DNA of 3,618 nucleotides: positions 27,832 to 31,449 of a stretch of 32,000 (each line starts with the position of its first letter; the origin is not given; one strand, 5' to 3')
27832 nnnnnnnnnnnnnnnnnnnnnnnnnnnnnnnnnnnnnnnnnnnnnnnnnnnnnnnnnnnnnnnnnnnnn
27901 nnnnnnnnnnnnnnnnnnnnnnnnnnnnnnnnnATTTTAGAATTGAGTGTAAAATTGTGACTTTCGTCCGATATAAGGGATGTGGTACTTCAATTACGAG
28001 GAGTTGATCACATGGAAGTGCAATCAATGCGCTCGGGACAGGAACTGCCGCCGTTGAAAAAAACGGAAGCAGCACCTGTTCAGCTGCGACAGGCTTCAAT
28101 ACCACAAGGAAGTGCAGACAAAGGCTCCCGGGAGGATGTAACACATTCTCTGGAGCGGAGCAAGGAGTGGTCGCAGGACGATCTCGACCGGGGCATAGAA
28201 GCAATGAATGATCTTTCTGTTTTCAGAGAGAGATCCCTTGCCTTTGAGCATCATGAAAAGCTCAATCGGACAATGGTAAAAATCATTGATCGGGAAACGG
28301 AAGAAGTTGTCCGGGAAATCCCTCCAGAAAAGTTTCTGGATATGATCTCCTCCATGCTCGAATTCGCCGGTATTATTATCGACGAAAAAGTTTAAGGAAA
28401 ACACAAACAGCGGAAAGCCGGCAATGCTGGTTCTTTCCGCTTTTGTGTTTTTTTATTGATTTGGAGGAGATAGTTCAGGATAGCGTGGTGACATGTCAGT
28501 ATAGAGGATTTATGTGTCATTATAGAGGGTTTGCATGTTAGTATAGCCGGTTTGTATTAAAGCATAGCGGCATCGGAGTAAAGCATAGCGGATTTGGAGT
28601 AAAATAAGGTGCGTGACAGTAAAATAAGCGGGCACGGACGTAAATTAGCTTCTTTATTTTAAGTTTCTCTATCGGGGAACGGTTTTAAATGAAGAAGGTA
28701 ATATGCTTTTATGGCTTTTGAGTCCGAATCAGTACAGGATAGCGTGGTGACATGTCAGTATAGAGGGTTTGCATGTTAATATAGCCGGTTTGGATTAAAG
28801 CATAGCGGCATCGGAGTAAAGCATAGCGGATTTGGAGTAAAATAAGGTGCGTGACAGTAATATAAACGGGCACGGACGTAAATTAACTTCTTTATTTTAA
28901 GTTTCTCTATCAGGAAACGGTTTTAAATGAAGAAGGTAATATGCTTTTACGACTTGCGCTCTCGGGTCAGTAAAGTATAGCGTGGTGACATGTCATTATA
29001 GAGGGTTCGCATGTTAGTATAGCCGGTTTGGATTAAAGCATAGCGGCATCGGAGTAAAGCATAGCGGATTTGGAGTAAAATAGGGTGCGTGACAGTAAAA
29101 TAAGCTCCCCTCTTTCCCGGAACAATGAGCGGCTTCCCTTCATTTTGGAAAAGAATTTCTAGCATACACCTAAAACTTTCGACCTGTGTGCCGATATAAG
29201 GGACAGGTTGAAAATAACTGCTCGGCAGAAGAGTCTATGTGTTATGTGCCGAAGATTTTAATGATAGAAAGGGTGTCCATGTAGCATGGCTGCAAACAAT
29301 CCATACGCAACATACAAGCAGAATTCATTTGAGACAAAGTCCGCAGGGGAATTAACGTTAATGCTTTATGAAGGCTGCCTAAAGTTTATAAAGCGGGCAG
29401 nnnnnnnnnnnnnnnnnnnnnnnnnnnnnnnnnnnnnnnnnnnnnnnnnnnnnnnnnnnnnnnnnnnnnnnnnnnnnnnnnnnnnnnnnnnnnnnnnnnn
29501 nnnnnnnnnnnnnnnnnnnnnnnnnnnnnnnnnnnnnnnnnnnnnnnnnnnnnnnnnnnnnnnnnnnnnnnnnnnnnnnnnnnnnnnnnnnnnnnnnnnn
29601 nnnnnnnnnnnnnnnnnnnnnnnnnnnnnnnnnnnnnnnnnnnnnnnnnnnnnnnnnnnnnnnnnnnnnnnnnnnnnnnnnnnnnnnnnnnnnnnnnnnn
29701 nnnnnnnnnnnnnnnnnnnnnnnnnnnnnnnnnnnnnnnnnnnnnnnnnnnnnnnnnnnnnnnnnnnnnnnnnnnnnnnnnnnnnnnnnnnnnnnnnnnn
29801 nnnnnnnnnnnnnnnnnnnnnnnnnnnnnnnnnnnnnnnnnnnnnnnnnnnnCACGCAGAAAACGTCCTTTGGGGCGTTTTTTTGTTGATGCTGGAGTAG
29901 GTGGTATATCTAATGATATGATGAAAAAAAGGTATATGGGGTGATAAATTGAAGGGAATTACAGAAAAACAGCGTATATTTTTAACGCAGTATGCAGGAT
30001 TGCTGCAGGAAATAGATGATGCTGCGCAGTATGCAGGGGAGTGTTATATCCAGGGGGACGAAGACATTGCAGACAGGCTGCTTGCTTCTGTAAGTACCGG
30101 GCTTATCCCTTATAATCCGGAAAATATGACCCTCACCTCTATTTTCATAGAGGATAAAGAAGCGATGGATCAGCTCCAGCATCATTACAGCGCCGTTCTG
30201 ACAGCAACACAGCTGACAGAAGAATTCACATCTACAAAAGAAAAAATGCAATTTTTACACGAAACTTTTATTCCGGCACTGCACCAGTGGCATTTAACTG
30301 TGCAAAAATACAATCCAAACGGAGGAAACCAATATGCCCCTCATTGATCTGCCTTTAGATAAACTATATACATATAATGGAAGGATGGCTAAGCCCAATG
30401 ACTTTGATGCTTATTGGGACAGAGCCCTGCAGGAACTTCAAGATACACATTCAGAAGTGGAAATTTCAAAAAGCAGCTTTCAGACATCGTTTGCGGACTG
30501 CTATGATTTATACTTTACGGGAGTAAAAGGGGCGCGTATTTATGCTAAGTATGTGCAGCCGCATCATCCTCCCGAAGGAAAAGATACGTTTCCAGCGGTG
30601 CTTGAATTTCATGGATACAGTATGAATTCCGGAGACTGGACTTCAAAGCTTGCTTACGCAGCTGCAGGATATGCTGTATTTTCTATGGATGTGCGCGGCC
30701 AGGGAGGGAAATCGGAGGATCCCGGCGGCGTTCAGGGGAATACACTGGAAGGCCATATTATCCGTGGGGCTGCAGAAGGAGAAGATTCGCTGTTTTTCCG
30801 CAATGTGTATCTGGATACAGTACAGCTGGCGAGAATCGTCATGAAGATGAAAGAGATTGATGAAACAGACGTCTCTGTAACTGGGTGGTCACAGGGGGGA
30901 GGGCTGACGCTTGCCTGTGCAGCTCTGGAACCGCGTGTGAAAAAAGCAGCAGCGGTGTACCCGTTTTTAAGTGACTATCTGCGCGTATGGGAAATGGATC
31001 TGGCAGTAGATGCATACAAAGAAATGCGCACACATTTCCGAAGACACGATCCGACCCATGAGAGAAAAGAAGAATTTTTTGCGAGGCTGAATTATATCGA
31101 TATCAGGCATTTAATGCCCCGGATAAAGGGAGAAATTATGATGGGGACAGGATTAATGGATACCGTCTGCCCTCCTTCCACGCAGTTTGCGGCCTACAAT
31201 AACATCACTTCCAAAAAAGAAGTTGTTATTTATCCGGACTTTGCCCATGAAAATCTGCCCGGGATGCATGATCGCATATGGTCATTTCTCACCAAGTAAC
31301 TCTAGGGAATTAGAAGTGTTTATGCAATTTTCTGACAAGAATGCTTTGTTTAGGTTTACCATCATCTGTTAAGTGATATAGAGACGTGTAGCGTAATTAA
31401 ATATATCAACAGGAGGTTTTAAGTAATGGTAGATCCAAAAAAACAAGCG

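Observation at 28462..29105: Second array of the same repeat family inserted between flaG and fliS in the late flagellar cluster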

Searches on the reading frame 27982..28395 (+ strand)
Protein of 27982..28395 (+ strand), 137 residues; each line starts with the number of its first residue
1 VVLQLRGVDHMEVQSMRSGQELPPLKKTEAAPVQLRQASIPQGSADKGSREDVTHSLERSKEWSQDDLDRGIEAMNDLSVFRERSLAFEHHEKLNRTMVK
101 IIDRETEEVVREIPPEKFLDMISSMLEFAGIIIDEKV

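Call 7: search_protein_families(library=pfam, proteins=[window:27982-28395:+])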
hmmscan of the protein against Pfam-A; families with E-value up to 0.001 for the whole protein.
window:27982-28395:+ (137 aa): 1 family
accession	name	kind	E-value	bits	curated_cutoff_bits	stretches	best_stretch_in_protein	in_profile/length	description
PF03646.20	FlaG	-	6.1e-25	87.7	23.8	1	44-135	10-101/101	FlaG protein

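Call 12: find_encoding_contigs(protein=window:28012-28392:+, flank=5000, max_places=10)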
Protein window:28012-28392:+ (127 aa): 1 contig read that carries it; 1 place shown.
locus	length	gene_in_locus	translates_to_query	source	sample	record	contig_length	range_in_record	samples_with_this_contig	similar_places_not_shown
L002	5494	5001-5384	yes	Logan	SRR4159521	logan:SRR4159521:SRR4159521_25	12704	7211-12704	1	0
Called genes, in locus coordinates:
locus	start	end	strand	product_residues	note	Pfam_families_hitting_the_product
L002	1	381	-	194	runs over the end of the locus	PF11193:DUF2812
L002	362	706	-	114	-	PF03551:PadR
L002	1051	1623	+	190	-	PF00440:TetR_N, PF17934:TetR_C_26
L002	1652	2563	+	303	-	PF01545:Cation_efflux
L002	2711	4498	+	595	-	PF02465:FliD_N, PF07195:FliD_C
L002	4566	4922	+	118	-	PF05400:FliT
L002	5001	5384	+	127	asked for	PF03646:FlaG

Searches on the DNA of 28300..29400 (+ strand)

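Call 19: search_rna_families(source=window, start=28300, end=29400, threshold=evalue, max_evalue=10)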
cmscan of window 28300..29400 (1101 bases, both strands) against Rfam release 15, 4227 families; matches with E-value up to 10: 7.
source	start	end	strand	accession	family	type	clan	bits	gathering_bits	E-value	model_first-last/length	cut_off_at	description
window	28368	28463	+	RF02899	AaHKsRNA54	Gene; sRNA;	-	19.5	37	1.7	1-118/118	no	Aggregatibacter sRNA 54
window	28401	28455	+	RF02907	patAB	Cis-reg; leader;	-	18.5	92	6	1-57/57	no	patAB leader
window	28362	28472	+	RF03530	bglG-cis-reg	Cis-reg;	-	18.4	80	2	1-137/137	no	cis-regulatory element of the bglG/LicT operon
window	28384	28462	+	RF02006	mir-1253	Gene; miRNA;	-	18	103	1.9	1-94/94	no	mir-1253 microRNA precursor family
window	28345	28454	+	RF02029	sraA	Gene; sRNA;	-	17.7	56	9.6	1-95/95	no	sraA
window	28365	28457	-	RF01457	rli22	Gene; sRNA;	CL00114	17.2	80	7.1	1-111/111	no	Listeria sRNA rli22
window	28313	28342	+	RF01408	sraL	Gene; sRNA;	-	15.3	39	0.96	56-85/142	no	sraL Hfq binding RNA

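Call 35: search_dna_similar(query=window:28458-29110:+, collection=plasmids, mode=distant, max_evalue=0.01)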
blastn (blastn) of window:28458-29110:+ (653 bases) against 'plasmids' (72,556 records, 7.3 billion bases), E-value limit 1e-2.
No match.

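Call 36: search_dna_similar(query=window:28458-29110:+, collection=phages, mode=distant, max_evalue=0.01)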
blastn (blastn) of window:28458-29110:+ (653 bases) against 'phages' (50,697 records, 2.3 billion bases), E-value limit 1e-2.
No match.

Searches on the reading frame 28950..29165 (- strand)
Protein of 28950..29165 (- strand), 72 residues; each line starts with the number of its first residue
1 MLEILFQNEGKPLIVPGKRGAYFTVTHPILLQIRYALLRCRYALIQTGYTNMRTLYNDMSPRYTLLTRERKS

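Call 34: find_homologous_proteins(query=A2, max_evalue=10)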
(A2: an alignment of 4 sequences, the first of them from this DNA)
Query A2 (4 sequences): 61 candidates shared short words with the query, none scored E <= 10.

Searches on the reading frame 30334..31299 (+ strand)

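Call 7: search_protein_families(library=pfam, proteins=[window:30334-31299:+])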
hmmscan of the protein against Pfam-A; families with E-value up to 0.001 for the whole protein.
window:30334-31299:+ (321 aa): 8 families
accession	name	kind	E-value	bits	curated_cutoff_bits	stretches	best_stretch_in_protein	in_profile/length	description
PF05448.18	AXE1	-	9.5e-130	432.5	21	1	1-320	1-319/321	Acetyl xylan esterase (AXE1)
PF00326.27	Peptidase_S9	-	1.4e-12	48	22.6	1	157-302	43-184/213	Prolyl oligopeptidase family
PF12146.15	Hydrolase_4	-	3.9e-10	39.9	27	1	88-214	6-113/239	Serine aminopeptidase, S33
PF00561.26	Abhydrolase_1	-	1.6e-09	38.2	25.8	1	87-224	1-121/245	alpha/beta hydrolase fold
PF02129.25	Peptidase_S15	-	3.4e-07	30.7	23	1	66-206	2-124/262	X-Pro dipeptidyl-peptidase (S15 family)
PF12697.13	Abhydrolase_6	-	9.3e-07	30.2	26.3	1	93-250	5-132/217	Alpha/beta hydrolase family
PF01738.24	DLH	-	4.9e-05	23.4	21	1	91-211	21-131/217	Dienelactone hydrolase family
PF12740.14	PETase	-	0.0001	22.2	28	1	172-213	119-160/263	PET hydrolase-like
